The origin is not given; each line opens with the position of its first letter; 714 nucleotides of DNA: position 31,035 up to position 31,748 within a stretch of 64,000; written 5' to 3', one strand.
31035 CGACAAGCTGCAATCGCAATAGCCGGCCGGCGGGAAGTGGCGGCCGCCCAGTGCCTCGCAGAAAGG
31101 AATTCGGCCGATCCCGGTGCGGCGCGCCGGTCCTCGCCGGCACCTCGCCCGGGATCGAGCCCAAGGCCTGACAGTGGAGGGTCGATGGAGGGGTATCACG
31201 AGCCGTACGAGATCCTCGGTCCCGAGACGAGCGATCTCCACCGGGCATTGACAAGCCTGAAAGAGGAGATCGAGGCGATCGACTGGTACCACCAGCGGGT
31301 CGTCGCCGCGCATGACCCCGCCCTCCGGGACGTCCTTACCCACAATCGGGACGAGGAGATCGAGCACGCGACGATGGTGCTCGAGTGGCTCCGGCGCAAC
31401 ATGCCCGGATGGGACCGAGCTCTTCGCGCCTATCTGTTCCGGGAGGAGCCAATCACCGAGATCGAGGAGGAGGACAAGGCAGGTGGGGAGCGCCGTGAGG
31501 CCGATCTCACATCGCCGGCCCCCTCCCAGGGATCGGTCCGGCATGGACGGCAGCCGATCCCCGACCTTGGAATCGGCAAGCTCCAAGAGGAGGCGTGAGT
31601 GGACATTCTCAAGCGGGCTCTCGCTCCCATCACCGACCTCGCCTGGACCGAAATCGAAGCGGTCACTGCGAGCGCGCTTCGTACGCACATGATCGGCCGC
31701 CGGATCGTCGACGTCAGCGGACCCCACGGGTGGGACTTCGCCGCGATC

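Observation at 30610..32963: EncFtn-encapsulin iron-storage nanocompartment operon with a recognisable cargo-loading peptide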

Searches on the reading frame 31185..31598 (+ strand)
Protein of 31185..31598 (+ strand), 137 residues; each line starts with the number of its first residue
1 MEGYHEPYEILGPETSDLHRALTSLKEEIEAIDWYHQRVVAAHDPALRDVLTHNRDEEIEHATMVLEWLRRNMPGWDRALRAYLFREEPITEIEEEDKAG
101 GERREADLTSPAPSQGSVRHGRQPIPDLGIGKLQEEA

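Call 3: search_protein_families(library=pfam, proteins=[window:31185-31598:+], max_evalue=0.01)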
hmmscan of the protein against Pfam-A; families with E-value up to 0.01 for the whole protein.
window:31185-31598:+ (137 aa): 2 families
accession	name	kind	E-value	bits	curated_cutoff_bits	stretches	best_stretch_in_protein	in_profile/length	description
PF22277.2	EncFtn-like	-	1e-39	134.6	27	1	4-87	2-85/85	EncFtn-like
PF17940.6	TetR_C_31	-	0.0075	16.9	27.4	0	35-81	28-75/107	Tetracyclin repressor-like, C-terminal domain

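Call 4: search_protein_families(library=ncbifam, proteins=[window:31185-31598:+], max_evalue=0.01)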
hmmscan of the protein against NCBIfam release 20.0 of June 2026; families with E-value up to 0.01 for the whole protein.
window:31185-31598:+ (137 aa): 3 families
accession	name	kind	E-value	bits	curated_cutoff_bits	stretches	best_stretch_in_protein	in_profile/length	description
TIGR04535.1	ferrit_encaps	subfamily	1.1e-43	147.9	125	1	4-107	1-102/114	encapsulin-associated ferritin-like protein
NF058679.1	EncB_fam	subfamily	1.7e-17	63.5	90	1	16-101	20-102/117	encapsulin nanocompartment ferritin-likeEncB family encapsulin nanocompartment ferritin-like cargo protein cargo protein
NF058678.1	EncB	exception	0.0014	18.8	210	1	15-114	9-102/160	encapsulin nanocompartment ferritin-like cargo protein EncB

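Call 5: search_solved_structures(query=window:31185-31598:+, show_alignments=3)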
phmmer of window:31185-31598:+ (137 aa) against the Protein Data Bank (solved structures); distinct sequences matched with E-value up to 0.001: 11.
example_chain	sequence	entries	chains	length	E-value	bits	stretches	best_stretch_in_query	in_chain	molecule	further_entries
7oe2_1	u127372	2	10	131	2.1e-36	128.3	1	2-121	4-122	Haliangium ochraceum Encapsulated ferritin localisation sequence | Haliangium ochraceum encapsulated ferritin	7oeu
33bf_A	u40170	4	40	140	6.1e-34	120.3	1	4-117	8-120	Encapsulated ferritin-like protein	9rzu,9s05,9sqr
5n5f_A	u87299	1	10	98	1.6e-31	112.5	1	2-95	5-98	encapsulated ferritin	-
5da5_A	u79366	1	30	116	3.9e-30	108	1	4-94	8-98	Rru_A0973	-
5l8b_A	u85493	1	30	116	2.3e-29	105.5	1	4-94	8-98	Uncharacterized protein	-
6suw_A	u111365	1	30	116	2.3e-29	105.5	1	4-94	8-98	Uncharacterized protein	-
5l89_A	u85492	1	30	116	2.3e-29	105.5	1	4-94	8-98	Rru_A0973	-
6sv1_A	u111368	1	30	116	2.3e-29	105.5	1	4-94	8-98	Encapsulated Ferritin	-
5l8g_A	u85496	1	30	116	7.9e-29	103.8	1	4-94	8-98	Uncharacterized protein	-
3k6c_A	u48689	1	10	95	2.1e-28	102.4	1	2-91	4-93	Uncharacterized protein NE0167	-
5l8f_A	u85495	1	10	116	3e-27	98.7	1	4-94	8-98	Rru_A0973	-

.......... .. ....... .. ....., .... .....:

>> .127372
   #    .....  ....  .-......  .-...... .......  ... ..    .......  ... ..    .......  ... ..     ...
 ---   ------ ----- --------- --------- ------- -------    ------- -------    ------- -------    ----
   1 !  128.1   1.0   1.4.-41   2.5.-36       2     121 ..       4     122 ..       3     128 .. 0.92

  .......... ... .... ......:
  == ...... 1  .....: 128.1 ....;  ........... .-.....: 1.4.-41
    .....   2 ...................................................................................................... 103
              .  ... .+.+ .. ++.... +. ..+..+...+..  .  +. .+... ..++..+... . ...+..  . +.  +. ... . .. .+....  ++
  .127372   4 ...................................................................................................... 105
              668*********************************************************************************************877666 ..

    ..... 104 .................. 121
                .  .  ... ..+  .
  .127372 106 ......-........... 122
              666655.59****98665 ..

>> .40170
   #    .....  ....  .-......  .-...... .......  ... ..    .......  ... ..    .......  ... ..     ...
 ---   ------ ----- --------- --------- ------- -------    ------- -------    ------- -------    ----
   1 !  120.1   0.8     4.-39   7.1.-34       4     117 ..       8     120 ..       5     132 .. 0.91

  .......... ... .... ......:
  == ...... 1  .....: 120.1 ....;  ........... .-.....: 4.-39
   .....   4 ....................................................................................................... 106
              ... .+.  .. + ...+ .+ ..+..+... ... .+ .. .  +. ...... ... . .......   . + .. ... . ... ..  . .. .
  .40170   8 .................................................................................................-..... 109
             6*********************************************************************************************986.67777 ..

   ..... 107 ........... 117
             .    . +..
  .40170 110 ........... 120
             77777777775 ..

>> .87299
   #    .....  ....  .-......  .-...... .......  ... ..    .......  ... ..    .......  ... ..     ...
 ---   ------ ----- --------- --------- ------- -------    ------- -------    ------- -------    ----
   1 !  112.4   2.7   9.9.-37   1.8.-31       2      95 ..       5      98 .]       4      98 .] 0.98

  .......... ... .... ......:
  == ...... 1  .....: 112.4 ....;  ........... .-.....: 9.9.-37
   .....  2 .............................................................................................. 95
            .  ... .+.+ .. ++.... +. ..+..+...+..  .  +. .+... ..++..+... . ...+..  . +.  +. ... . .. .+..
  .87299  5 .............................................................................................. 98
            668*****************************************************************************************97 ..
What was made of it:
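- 31185..31598 (+): EncFtn (encapsulated ferritin / Flp cargo), 137 aa. The ferritin-like domain is residues 4-87, a roughly 30-aa disordered linker covers about residues 96-125, and the targeting peptide is at the C-terminus. The best solved relative is H. ochraceum EncFtn 7oe2 at 2e-36 (call 5).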

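Call 11: find_homologous_proteins(query=window:31185-31598:+)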
Query window:31185-31598:+ (137 aa): 2471 proteins with E <= 0.001 among 2491 candidates; the best 120 are listed.
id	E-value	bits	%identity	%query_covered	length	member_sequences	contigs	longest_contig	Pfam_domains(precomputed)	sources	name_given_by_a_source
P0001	4.8e-86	304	100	100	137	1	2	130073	PF22277.3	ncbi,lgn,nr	ncbi:MAG: encapsulin-associated ferritin-like protein [Candidatus Eisenbacteria bacterium]|nr:ferrit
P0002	8.7e-42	160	60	88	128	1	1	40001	PF22277.3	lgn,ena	-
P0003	2.2e-41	159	62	93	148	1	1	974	PF22277.3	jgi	jgi:ferritin-like protein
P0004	4.7e-41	158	59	98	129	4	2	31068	PF22277.3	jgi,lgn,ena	-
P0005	5.4e-41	158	70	73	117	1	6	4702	PF22277.3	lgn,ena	-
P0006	6.8e-41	158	66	78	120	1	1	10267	PF22277.3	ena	-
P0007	1.0e-40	157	65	79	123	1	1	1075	PF22277.3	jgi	jgi:ferritin-like protein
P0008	1.1e-40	157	71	71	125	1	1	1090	PF22277.3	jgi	jgi:hypothetical protein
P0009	2.0e-40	156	58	98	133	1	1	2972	PF22277.3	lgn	-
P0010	2.2e-40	156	72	66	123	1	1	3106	PF22277.3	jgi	-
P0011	8.5e-40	154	58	98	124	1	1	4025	PF22277.3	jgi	jgi:hypothetical protein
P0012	8.8e-40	154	68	74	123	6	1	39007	PF22277.3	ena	-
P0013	1.1e-39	154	58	98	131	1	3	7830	PF22277.3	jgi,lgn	jgi:hypothetical protein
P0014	1.1e-39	154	59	98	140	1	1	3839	PF22277.3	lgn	-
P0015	1.4e-39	153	70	72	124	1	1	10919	PF22277.3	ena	-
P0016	2.2e-39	153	62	84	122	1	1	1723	PF22277.3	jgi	jgi:ferritin-like protein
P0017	4.4e-39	152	72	69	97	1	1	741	PF22277.3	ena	-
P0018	5.1e-39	151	59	99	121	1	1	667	PF22277.3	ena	-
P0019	5.7e-39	151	58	96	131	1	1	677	PF22277.3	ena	-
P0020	5.7e-39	151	73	69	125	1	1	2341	PF22277.3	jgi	jgi:uncharacterized protein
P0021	6.2e-39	151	62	87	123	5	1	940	PF22277.3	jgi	jgi:hypothetical protein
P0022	7.4e-39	151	68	69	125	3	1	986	PF22277.3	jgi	-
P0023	8.5e-39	151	68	69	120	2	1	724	PF22277.3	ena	-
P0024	8.7e-39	151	57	98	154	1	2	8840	PF22277.3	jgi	jgi:ferritin-like protein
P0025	9.0e-39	151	55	99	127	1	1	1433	PF22277.3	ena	-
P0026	9.4e-39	151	59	99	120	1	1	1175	PF22277.3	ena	-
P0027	9.6e-39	151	60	89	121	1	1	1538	PF22277.3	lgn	-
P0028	1.0e-38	150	59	96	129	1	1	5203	PF22277.3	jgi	jgi:ferritin-like protein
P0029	1.0e-38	150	68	72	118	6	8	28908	PF22277.3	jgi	jgi:ferritin-like protein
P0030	1.1e-38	150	69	69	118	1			PF22277.3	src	-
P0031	1.6e-38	150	70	65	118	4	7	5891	PF22277.3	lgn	-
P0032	1.9e-38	150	55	100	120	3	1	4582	PF22277.3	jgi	jgi:uncharacterized protein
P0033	2.3e-38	149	64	79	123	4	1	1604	PF22277.3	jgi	jgi:ferritin-like protein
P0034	2.4e-38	149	58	98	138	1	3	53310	PF22277.3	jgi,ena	-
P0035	3.0e-38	149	61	87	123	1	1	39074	PF22277.3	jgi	jgi:ferritin-like protein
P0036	3.5e-38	149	68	69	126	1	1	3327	PF22277.3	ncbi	-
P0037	3.5e-38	149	59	98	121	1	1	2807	PF22277.3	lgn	-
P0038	3.8e-38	149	57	98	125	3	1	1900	PF22277.3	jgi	jgi:ferritin-like protein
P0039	3.9e-38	149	67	74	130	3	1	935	PF22277.3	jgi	jgi:hypothetical protein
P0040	4.7e-38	148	55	100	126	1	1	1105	PF22277.3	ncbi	-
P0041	4.8e-38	148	58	99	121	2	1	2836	PF22277.3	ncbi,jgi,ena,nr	ncbi:MAG TPA: ferritin-like domain-containing protein [Polyangiaceae bacterium]|nr:ferritin-like dom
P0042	7.1e-38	148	70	67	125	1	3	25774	PF22277.3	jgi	jgi:ferritin-like protein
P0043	7.8e-38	148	70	67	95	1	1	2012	PF22277.3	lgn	-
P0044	8.4e-38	148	59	85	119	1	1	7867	PF22277.3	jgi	jgi:ferritin-like protein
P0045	9.0e-38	147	61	96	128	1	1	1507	PF22277.3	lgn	-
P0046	9.4e-38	147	66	69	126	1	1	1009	PF22277.3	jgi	jgi:ferritin-like protein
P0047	9.9e-38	147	58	91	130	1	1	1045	PF22277.3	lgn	-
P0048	1.2e-37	147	56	99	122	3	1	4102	PF22277.3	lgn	-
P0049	1.3e-37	147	59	96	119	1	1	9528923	PF22277.3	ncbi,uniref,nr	ncbi:hypothetical protein G6O69_29195 [Pseudenhygromyxa sp. WMMC2535]|uniref:encapsulin-associated f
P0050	1.3e-37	147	73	66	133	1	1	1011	PF22277.3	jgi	jgi:ferritin-like protein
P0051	1.3e-37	147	71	69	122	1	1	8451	PF22277.3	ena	-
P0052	1.4e-37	147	61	99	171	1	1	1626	PF22277.3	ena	-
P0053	1.5e-37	147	58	98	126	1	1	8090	PF22277.3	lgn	-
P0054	1.5e-37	147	60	88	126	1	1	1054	PF22277.3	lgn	-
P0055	1.7e-37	147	69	66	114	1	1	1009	PF22277.3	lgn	-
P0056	1.7e-37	147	57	98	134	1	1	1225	PF22277.3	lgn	-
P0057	1.8e-37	146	68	73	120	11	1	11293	PF22277.3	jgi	jgi:ferritin-like protein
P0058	2.0e-37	146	71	69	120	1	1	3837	PF22277.3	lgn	-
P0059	2.1e-37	146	66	73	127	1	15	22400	PF22277.3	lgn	-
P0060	2.5e-37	146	72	65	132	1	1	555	PF22277.3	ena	-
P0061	2.5e-37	146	58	98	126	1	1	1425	PF22277.3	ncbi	-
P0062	2.6e-37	146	66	79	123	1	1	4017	PF22277.3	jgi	jgi:ferritin-like protein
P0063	2.6e-37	146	55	98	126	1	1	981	PF22277.3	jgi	jgi:ferritin-like protein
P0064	2.6e-37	146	57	99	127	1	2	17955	PF22277.3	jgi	jgi:uncharacterized protein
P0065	2.6e-37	146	55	98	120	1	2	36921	PF22277.3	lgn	-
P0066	2.7e-37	146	66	66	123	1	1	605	PF22277.3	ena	-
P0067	2.8e-37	146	71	66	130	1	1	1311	PF22277.3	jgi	jgi:uncharacterized protein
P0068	3.0e-37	146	68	69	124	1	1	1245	PF22277.3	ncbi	-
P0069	3.0e-37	146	64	81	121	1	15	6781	PF22277.3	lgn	-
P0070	3.4e-37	146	56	99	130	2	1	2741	PF22277.3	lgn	-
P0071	3.7e-37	145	57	99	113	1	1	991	PF22277.3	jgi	jgi:uncharacterized protein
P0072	3.8e-37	145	59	96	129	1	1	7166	PF22277.3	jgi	jgi:ferritin-like protein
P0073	3.9e-37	145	62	87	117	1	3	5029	PF22277.3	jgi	jgi:uncharacterized protein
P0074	4.3e-37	145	58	96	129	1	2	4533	PF22277.3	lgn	-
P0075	4.5e-37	145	57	96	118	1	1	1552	PF22277.3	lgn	-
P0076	4.9e-37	145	56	98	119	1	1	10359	PF22277.3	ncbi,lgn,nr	ncbi:MAG TPA: ferritin-like domain-containing protein [Vicinamibacteria bacterium]|nr:ferritin-like 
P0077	5.2e-37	145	57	98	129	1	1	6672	PF22277.3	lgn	-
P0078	5.9e-37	145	71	70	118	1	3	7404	PF22277.3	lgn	-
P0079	6.1e-37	145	59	100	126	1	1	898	PF22277.3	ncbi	-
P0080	6.1e-37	145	66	76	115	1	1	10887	PF22277.3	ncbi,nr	ncbi:hypothetical protein GF420_05655 [candidate division GN15 bacterium]|nr:hypothetical protein [c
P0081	6.6e-37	145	65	66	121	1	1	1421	PF22277.3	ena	-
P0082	7.1e-37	144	60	98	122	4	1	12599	PF22277.3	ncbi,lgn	-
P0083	7.4e-37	144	63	74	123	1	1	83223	PF22277.3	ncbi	ncbi:MAG: ferritin-like domain-containing protein [Nannocystaceae bacterium]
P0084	8.0e-37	144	61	85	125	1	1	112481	PF22277.3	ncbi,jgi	jgi:ferritin-like protein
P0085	8.2e-37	144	69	64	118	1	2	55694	PF22277.3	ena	-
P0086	8.9e-37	144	56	98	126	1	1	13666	PF22277.3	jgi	jgi:uncharacterized protein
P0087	8.9e-37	144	57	98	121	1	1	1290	PF22277.3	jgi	jgi:ferritin-like protein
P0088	9.0e-37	144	71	68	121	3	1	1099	PF22277.3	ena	-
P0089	1.0e-36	144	57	99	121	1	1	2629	PF22277.3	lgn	-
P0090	1.1e-36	144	57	97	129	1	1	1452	PF22277.3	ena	-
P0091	1.1e-36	144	66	66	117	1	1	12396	PF22277.3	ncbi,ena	-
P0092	1.1e-36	144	65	62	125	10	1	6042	PF22277.3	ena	-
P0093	1.2e-36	144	59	82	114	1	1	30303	PF22277.3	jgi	jgi:ferritin-like protein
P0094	1.2e-36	144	63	74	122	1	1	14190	PF22277.3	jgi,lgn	jgi:hypothetical protein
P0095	1.2e-36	144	59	100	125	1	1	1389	PF22277.3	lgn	-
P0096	1.4e-36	143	56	98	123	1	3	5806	PF22277.3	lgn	-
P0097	1.5e-36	143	59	96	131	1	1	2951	PF22277.3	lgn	-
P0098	1.5e-36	143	67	65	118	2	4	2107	PF22277.3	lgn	-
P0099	1.6e-36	143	58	96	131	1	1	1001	PF22277.3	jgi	jgi:uncharacterized protein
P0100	1.7e-36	143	68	69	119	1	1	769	PF22277.3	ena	-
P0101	1.8e-36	143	61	96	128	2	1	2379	PF22277.3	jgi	jgi:hypothetical protein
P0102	1.9e-36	143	57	97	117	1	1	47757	PF22277.3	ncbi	-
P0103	1.9e-36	143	57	96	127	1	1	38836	PF22277.3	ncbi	ncbi:MAG: ferritin-like domain-containing protein [Enhygromyxa sp.]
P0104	2.0e-36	143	60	79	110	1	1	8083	PF22277.3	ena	-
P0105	2.0e-36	143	57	88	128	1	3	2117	PF22277.3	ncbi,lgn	-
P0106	2.0e-36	143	63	73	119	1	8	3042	PF22277.3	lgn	-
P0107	2.0e-36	143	67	73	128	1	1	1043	PF22277.3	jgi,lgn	jgi:ferritin-like protein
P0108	2.3e-36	143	70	66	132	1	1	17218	PF22277.3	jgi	jgi:hypothetical protein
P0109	2.8e-36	143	53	96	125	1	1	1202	PF22277.3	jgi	jgi:uncharacterized protein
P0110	3.0e-36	142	64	77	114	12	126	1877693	PF22277.3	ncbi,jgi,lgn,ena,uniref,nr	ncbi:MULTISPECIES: encapsulin-associated ferritin-like protein [Thermotoga]|jgi:ferritin-like protei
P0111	3.1e-36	142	59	97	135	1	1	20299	PF22277.3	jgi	jgi:ferritin-like protein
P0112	3.1e-36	142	60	85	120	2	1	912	PF22277.3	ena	-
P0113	3.5e-36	142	64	79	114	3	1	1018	PF22277.3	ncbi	-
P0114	3.5e-36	142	57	99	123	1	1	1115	PF22277.3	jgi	jgi:uncharacterized protein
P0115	3.7e-36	142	71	69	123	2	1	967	PF22277.3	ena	-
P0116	3.8e-36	142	59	85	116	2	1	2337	PF22277.3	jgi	jgi:ferritin-like protein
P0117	4.1e-36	142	56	97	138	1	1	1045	PF22277.3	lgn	-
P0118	4.1e-36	142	60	79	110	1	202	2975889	PF22277.3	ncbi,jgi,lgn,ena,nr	ncbi:MAG TPA: ferritin-like domain-containing protein [Mesotoga infera]|jgi:ferritin-like protein|nr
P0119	4.2e-36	142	60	79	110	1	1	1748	PF22277.3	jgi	jgi:ferritin-like protein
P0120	4.6e-36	142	66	73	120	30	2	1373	PF22277.3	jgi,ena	-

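Call 14: find_related_loci(query=A1, collection=genome_contigs, flank=6000)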
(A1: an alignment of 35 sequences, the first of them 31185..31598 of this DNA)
Query A1 (137 aa) in genome_contigs; peptide patterns used: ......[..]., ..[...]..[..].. (x = any residue, [..] = any of these).
600 stretches matched a pattern (row limit reached: there are more); 584 encode a relative of the query (tblastn E <= 1e-3); the best 80 are kept; 80 distinct loci.
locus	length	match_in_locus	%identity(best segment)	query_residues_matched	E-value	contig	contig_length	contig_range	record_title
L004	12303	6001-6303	63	1-101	6e-40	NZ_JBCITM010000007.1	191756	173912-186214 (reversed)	Anoxynatronum sibiricum strain Z-7981 NODE_7_length_191756_cov_93.892762, whole genome shotgun sequence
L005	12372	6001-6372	53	1-135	7e-40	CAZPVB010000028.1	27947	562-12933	MAG TPA_asm: uncultured Bacteroidales bacterium isolate SRP252850_co1_357 genome assembly, contig: NODE_2934_length_2794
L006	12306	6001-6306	63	1-102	1e-39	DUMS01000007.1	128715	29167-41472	MAG TPA_asm: Tissierellia bacterium isolate AS04akNAM_87 2821_AS04, whole genome shotgun sequence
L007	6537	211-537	58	1-109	2e-39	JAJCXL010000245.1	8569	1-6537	MAG: Acidobacteriota bacterium isolate OFTM150 OFTM150_244, whole genome shotgun sequence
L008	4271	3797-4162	51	1-134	2e-39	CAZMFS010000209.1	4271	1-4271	MAG TPA_asm: uncultured bacterium isolate binchicken_co13_79 genome assembly, contig: NODE_36526_length_4271_cov_3.62713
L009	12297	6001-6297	65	3-101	5e-39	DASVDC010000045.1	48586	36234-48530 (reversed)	MAG TPA_asm: Pseudomonadales bacterium isolate SMAG_U2023 k141_422922, whole genome shotgun sequence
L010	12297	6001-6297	62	4-102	9e-39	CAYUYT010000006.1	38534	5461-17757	MAG TPA_asm: uncultured Spirochaetia bacterium isolate SRP141376_co5_94 genome assembly, contig: NODE_2354_length_38534_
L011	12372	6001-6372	51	1-134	1e-38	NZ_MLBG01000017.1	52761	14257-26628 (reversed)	Desulfovibrio sp. DV contig00017, whole genome shotgun sequence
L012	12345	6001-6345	53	1-135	2e-38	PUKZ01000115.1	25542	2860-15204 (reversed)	MAG: Bacteroidales bacterium isolate B1Sed10_61 B1-Sed10-C1660, whole genome shotgun sequence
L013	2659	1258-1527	66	1-90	2e-38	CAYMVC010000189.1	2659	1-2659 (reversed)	MAG TPA_asm: uncultured Eubacteriaceae bacterium isolate binchicken_co157_468 genome assembly, contig: NODE_97637_length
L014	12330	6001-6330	59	1-106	6e-38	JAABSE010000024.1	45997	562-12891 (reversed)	MAG: Sphingobacteriia bacterium isolate S10.Bin064 NODE_24_length_45997_cov_28.05, whole genome shotgun sequence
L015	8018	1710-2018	59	1-103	7e-38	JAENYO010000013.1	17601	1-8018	MAG: Acetomicrobium hydrogeniformans isolate B5_bin.13 B5_bin13_NODE_560_length_17601_cov_27.750370, whole genome shotgu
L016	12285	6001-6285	63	1-95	9e-38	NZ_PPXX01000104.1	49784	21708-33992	Clostridium sp. Cult2 NODE_104, whole genome shotgun sequence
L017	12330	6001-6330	48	1-134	1e-37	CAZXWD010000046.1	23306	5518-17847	MAG TPA_asm: uncultured Bacteroidales bacterium isolate SRP332253_co2_111 genome assembly, contig: NODE_2017_length_2330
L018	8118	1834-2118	61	1-95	2e-37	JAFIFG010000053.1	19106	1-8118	MAG: Clostridiaceae bacterium isolate coassembly_bin.26 k141_45247, whole genome shotgun sequence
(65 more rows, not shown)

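Call 21: find_encoding_contigs(protein=P0002, flank=5000, max_places=2)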
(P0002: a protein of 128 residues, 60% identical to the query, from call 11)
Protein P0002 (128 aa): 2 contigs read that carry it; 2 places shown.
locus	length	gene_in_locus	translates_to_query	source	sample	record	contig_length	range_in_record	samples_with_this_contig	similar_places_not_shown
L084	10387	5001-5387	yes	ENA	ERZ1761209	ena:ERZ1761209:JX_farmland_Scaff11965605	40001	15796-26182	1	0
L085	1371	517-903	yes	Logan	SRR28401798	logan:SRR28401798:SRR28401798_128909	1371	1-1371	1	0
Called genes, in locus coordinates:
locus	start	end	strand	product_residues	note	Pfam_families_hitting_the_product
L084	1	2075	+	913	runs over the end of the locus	PF00456:Transketolase_N (faint), PF17831:PDH_E1_M, PF22613:Transketolase_C_1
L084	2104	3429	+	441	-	PF00364:Biotin_lipoyl, PF25984:BSH_YknX (faint), PF02817:E3_binding, PF00198:2-oxoacid_dh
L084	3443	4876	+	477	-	PF00890:FAD_binding_2, PF01134:GIDA, PF01946:Thi4 (weak), PF07992:Pyr_redox_2, PF12831:FAD_oxidored, PF13450:NAD_binding_8 (weak), PF00070:Pyr_redox, PF02852:Pyr_redox_dim, +3 more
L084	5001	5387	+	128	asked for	PF22277:EncFtn-like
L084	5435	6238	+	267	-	PF04454:Linocin_M18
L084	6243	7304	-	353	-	PF00586:AIRS, PF02769:AIRS_C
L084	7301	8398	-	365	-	PF01924:HypD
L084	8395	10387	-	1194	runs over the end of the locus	PF01855:POR_N, PF17147:PFOR_II, PF01558:POR, PF10371:EKR, PF00037:Fer4 (faint), PF12797:Fer4_2 (faint), PF12837:Fer4_6 (faint), PF02775:TPP_enzyme_C (weak)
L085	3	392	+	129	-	?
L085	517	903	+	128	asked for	PF22277:EncFtn-like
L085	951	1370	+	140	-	?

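Call 22: find_encoding_contigs(protein=P0004, flank=5000, max_places=2)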
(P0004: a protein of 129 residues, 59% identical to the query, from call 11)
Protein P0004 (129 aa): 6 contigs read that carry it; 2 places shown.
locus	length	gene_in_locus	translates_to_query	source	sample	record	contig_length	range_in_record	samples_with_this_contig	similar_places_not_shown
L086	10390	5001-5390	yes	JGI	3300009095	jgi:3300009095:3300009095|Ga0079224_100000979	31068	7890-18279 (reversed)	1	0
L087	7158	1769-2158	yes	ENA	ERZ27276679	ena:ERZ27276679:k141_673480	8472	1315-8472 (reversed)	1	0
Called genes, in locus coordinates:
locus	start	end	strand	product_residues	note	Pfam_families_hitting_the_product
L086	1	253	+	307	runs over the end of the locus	-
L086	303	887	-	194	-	PF00578:AhpC-TSA, PF08534:Redoxin, PF00085:Thioredoxin, PF13905:Thioredoxin_8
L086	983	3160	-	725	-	PF01432:Peptidase_M3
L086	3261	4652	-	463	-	PF01336:tRNA_anti-codon, PF00152:tRNA-synt_2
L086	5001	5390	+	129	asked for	PF22277:EncFtn-like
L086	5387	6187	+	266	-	PF04454:Linocin_M18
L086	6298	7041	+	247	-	PF13529:Peptidase_C39_2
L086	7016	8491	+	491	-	PF14401:RLAN, PF08443:RimK (weak), PF07478:Dala_Dala_lig_C (weak)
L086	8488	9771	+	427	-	PF04107:GCS2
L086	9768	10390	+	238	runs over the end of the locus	PF05013:FGase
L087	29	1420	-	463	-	PF01336:tRNA_anti-codon, PF00152:tRNA-synt_2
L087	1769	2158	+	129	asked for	PF22277:EncFtn-like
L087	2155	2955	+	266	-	PF04454:Linocin_M18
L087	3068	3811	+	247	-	PF13529:Peptidase_C39_2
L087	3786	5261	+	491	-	PF14401:RLAN, PF08443:RimK, PF07478:Dala_Dala_lig_C (weak)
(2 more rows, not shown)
